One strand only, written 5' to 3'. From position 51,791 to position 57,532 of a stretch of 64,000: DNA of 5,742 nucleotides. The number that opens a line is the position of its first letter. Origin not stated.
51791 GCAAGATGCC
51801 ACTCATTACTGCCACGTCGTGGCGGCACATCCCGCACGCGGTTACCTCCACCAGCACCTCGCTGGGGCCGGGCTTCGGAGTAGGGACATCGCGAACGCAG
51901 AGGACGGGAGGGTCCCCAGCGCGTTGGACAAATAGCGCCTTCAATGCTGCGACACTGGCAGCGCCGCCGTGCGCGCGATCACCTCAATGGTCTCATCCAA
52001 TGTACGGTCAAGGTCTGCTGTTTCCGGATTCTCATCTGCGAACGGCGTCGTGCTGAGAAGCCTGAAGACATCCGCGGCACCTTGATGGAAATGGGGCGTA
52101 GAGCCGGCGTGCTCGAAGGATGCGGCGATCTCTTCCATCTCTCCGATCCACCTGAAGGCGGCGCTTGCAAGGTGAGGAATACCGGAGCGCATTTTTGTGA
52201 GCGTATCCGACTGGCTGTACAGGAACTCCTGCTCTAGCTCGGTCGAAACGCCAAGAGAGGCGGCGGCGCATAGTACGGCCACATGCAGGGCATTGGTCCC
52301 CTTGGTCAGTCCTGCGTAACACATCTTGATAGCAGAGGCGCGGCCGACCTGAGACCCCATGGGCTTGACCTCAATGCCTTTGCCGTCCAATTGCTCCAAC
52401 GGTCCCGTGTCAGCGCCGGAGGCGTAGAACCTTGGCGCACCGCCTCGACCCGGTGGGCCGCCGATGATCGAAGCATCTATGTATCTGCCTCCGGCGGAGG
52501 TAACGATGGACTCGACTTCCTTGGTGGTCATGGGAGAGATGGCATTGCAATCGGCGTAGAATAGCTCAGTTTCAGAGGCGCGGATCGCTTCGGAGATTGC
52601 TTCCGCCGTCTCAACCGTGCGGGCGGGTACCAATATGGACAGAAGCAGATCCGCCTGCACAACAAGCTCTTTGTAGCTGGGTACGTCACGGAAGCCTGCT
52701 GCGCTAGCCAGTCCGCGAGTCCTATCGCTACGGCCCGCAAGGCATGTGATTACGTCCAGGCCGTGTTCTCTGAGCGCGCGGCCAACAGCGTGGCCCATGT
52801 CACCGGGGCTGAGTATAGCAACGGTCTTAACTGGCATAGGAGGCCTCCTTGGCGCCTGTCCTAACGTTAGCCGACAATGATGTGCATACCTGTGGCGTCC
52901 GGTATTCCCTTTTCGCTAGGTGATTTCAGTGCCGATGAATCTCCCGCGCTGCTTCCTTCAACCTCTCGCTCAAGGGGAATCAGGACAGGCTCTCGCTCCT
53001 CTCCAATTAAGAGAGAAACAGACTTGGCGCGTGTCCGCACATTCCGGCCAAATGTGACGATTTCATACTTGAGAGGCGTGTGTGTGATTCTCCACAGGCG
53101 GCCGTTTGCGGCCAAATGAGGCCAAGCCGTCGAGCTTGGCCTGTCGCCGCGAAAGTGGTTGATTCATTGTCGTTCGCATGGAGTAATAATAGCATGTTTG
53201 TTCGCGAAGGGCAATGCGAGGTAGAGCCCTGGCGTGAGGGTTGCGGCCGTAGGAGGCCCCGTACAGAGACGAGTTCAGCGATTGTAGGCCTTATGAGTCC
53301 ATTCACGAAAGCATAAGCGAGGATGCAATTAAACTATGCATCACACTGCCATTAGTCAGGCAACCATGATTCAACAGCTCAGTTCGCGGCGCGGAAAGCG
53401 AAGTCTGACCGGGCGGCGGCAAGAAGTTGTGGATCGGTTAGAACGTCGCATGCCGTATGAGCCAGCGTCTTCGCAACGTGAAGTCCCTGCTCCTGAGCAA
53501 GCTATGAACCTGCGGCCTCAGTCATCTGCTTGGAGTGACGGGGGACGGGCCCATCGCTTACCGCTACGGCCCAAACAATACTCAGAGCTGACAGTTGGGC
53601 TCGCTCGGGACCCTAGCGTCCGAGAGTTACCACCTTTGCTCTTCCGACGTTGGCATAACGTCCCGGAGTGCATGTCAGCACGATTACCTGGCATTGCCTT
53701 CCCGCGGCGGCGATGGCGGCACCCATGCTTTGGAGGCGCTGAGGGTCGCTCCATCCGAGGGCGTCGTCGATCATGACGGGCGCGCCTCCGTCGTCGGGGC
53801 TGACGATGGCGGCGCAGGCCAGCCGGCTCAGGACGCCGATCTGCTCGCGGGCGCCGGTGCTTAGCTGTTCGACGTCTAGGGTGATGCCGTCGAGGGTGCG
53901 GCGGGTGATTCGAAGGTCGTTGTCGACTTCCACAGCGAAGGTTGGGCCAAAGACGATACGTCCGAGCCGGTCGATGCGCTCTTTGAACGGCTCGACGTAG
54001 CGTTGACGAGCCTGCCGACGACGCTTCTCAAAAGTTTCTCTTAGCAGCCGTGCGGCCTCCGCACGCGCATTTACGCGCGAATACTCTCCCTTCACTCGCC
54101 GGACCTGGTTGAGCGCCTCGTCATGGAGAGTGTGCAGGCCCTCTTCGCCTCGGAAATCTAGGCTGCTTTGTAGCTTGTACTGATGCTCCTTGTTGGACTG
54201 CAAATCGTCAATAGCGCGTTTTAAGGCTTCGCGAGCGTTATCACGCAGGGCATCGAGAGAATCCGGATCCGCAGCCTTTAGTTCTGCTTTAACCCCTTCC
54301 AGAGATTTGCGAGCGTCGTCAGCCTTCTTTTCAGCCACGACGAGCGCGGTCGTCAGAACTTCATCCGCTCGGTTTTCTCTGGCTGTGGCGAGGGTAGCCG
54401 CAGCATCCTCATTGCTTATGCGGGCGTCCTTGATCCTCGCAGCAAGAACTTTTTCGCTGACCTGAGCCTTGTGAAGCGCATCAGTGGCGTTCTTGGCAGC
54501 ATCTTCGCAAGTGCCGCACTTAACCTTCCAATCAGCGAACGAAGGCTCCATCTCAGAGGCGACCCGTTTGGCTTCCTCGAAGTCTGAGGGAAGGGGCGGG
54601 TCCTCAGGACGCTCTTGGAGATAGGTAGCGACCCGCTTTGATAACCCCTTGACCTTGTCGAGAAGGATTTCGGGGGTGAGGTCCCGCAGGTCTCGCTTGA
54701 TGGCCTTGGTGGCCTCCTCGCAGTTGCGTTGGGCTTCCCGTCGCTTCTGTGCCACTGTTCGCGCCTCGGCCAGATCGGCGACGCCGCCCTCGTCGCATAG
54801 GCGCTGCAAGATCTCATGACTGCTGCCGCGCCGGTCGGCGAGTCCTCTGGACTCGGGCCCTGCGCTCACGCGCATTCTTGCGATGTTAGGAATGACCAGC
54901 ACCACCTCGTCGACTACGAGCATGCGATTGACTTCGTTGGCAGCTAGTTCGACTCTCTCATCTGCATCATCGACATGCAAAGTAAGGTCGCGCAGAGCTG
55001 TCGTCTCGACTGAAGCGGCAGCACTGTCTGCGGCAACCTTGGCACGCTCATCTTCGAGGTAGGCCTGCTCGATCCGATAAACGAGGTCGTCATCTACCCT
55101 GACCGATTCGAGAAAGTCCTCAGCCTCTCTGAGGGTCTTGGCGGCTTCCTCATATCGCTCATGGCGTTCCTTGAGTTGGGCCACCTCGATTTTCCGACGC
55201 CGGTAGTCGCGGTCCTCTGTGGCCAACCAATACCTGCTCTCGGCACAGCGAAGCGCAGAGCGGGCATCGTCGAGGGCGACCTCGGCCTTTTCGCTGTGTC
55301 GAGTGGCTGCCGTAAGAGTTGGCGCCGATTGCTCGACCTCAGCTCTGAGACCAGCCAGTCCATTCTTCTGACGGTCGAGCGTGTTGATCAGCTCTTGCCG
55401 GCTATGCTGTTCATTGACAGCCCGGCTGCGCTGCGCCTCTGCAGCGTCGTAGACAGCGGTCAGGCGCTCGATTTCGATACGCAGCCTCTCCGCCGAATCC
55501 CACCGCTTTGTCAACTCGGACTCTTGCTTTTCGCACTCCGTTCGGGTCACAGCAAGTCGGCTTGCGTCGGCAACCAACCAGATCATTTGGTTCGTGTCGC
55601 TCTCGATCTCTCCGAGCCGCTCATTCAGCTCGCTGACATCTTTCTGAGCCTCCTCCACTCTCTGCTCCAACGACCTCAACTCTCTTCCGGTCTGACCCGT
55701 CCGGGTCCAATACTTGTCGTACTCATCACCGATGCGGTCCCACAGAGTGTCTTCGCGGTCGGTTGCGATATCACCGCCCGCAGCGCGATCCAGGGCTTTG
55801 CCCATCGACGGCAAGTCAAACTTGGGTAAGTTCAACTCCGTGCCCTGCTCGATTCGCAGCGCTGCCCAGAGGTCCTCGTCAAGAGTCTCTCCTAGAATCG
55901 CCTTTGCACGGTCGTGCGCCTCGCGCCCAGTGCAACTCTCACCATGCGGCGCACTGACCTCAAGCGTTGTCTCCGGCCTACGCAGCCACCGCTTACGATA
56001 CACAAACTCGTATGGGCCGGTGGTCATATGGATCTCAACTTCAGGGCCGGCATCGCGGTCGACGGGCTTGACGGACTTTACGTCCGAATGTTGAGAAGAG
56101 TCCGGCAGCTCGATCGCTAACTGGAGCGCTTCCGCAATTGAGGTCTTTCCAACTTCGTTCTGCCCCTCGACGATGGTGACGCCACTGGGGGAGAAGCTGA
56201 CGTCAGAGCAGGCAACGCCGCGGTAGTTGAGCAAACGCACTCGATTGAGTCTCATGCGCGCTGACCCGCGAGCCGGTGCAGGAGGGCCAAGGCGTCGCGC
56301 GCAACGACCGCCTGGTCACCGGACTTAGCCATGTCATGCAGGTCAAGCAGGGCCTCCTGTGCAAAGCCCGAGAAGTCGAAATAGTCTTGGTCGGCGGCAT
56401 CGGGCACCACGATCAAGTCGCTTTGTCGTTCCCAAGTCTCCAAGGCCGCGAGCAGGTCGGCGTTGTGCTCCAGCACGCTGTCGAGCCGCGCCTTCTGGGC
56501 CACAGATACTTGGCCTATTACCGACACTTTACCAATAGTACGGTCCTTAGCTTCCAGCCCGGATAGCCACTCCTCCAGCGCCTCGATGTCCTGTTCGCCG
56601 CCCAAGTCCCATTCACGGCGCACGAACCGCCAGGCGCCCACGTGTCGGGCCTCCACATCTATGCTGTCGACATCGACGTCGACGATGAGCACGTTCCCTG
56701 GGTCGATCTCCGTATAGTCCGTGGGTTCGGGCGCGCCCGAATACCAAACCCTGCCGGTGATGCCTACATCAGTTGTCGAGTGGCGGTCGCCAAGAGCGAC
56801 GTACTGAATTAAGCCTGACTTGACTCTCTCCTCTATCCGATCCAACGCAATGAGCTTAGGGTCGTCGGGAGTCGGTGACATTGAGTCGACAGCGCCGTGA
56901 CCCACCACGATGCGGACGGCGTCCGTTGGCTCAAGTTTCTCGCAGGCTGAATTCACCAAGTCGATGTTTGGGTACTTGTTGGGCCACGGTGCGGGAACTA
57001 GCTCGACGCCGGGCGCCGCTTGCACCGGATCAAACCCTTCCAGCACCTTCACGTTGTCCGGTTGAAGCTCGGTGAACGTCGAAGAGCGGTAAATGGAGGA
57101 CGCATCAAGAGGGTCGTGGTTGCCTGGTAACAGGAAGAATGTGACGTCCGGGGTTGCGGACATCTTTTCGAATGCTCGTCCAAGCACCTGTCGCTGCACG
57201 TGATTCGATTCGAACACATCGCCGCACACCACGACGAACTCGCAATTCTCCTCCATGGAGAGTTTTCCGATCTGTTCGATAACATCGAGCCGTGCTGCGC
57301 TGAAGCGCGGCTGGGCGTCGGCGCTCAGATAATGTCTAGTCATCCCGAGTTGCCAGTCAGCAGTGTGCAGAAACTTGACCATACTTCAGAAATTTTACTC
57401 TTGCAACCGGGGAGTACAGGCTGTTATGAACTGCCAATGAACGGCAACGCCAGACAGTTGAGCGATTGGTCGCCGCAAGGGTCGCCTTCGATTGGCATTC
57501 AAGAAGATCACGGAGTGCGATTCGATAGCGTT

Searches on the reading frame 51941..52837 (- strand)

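Call 26: search_protein_families(library=pfam, proteins=[window:51941-52837:-], max_evalue=0.0001)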
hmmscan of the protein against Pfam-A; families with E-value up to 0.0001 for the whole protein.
window:51941-52837:- (298 aa): 3 families
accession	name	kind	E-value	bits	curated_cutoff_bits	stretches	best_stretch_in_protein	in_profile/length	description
PF09130.16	DUF1932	-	2e-13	50.5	25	1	192-260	1-69/70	Domain of unknown function (DUF1932)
PF07991.19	KARI_N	-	2.3e-07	31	20.6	1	4-88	5-88/165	Acetohydroxy acid isomeroreductase, NADPH-binding domain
PF03446.21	NAD_binding_2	-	3.4e-07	30.9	21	1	8-141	4-137/161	NAD binding domain of 6-phosphogluconate dehydrogenase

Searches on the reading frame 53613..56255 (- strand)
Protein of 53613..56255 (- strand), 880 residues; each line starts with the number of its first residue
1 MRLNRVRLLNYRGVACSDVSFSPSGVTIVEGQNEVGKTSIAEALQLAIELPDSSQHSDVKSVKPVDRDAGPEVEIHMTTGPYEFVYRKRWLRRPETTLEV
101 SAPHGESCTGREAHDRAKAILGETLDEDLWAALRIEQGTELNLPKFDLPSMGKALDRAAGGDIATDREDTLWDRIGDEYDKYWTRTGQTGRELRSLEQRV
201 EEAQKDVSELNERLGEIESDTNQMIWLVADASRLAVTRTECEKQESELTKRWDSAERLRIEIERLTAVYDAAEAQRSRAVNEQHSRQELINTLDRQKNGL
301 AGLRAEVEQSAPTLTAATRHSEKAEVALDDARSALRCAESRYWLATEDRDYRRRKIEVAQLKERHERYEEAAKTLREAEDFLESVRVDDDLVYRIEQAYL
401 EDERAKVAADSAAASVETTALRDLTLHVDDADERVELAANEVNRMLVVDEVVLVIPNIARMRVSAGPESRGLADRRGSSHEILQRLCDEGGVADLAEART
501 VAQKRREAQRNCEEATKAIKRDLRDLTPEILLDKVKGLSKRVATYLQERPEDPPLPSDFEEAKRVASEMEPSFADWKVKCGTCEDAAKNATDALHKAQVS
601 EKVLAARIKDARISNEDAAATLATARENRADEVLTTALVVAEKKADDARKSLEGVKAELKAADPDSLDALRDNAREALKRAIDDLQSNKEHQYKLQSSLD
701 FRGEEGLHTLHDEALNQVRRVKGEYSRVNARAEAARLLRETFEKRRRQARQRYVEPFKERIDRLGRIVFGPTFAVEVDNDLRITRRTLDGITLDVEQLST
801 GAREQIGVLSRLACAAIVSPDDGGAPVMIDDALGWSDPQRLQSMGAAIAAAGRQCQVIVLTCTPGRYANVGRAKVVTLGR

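Call 26: search_protein_families(library=pfam, proteins=[window:53613-56255:-], max_evalue=0.0001)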
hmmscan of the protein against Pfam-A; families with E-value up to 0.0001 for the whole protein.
window:53613-56255:- (880 aa): 1 family
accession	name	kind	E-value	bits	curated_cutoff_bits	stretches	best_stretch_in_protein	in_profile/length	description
PF13175.12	AAA_15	-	2e-07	31.4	32.1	1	1-48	1-47/374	AAA ATPase domain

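Call 54: search_protein_families(library=ncbifam, proteins=[window:53613-56255:-], max_evalue=0.00001)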
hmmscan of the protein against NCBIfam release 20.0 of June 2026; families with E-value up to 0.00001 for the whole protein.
window:53613-56255:- (880 aa): 2 families
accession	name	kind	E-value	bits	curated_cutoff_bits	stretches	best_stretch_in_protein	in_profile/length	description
NF045487.1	ASRP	equivalog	2e-19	69.6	300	2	500-843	249-574/593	archaea-specific SMC-related protein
NF002572.0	PRK02224.1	equivalog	6.1e-06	24.8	1087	0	1-47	1-46/888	DNA double-strand break repair ATPase Rad50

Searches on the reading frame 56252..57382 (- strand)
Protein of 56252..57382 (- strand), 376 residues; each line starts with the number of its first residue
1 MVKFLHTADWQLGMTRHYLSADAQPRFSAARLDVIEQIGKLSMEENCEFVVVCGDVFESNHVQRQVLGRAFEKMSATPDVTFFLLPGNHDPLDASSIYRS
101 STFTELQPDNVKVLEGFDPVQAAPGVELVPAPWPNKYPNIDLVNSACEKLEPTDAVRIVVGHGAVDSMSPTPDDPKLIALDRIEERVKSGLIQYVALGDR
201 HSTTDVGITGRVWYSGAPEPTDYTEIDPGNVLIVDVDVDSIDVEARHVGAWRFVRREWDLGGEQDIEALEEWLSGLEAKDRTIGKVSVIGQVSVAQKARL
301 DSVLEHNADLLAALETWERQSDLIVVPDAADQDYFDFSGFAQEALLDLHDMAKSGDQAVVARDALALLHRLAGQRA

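Call 26: search_protein_families(library=pfam, proteins=[window:56252-57382:-], max_evalue=0.0001)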
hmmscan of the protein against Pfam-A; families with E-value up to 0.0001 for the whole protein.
window:56252-57382:- (376 aa): 1 family
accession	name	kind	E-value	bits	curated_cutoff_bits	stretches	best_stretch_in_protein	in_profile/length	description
PF00149.33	Metallophos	-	8.5e-09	36.6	21.5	1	3-177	2-171/191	Calcineurin-like phosphoesterase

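Call 54: search_protein_families(library=ncbifam, proteins=[window:56252-57382:-], max_evalue=0.00001)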
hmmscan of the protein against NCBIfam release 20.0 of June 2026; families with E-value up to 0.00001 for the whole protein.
window:56252-57382:- (376 aa): 2 families
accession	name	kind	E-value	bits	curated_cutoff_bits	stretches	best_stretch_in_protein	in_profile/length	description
TIGR00619.1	sbcd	subfamily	7.4e-14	52.1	77.65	1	3-97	2-93/252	exonuclease subunit SbcD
NF008206.2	PRK10966.1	equivalog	8.6e-08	31.7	450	0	3-91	2-86/380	exonuclease subunit SbcD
